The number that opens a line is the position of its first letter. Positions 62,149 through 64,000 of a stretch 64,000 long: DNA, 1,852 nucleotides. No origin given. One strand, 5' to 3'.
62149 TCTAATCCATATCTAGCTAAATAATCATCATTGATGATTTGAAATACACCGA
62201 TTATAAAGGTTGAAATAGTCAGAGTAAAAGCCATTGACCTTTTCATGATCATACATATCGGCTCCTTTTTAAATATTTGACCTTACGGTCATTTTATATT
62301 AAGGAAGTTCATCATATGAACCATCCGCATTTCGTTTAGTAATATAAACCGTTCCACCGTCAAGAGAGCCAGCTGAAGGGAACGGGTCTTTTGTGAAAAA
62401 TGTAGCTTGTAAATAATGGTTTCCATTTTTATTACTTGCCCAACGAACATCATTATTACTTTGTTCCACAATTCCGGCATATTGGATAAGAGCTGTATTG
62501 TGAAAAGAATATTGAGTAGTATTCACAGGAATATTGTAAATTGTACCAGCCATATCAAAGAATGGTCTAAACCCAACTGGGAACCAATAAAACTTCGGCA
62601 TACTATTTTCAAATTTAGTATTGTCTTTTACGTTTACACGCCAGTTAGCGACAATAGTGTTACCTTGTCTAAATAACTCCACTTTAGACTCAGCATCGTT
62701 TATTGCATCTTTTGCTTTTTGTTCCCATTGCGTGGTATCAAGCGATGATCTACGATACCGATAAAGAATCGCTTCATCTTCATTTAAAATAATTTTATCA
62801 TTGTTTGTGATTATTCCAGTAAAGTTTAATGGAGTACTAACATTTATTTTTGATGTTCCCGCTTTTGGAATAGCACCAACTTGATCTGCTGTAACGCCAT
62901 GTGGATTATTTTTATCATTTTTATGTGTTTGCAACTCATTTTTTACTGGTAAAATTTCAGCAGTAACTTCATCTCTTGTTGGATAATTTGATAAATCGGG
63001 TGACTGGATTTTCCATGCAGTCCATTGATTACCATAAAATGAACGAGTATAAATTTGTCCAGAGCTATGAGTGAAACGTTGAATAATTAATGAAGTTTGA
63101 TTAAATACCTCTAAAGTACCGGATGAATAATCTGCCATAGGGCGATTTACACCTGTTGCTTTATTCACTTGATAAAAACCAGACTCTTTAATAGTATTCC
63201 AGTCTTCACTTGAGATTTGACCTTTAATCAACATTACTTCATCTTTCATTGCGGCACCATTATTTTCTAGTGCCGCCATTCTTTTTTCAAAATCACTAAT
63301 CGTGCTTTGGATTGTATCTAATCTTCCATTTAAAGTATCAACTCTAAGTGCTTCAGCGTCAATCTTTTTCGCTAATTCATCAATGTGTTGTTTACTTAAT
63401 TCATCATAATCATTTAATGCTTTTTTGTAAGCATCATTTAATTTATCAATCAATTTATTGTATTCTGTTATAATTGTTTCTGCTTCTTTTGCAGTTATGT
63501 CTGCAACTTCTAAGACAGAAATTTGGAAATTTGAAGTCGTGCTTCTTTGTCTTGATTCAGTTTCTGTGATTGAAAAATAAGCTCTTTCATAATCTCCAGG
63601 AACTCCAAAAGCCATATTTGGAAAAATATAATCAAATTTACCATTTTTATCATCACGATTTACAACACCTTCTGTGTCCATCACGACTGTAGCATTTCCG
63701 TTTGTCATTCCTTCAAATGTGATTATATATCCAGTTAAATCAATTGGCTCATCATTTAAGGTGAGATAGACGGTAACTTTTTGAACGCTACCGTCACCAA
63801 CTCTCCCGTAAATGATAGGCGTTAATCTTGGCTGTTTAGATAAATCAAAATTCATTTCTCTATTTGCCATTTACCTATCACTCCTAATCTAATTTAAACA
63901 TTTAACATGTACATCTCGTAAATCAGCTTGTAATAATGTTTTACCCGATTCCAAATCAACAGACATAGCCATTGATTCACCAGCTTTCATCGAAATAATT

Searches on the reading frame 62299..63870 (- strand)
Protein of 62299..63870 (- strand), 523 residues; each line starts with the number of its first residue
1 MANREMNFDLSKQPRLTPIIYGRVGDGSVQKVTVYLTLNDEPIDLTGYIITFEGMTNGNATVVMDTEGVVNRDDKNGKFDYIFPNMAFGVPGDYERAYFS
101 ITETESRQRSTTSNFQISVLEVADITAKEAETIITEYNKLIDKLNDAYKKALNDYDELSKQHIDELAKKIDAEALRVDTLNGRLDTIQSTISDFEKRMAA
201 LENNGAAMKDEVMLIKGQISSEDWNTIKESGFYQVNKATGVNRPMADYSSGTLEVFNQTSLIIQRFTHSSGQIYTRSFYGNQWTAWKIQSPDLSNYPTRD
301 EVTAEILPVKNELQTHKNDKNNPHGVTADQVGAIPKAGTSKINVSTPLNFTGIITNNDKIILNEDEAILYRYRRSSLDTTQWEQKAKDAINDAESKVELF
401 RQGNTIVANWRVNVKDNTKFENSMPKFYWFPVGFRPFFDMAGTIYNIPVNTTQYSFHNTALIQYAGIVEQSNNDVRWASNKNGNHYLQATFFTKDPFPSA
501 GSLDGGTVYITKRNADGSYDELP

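Call 3: search_protein_families(library=pfam, proteins=[window:62299-63870:-], max_evalue=0.01)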
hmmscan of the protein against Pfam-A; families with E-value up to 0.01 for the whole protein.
window:62299-63870:- (523 aa): 1 family
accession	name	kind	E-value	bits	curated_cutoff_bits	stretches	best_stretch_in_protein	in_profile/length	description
PF10651.15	BppU_N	-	6.9e-21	74.9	23.1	1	4-145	3-141/142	BppU N-terminal domain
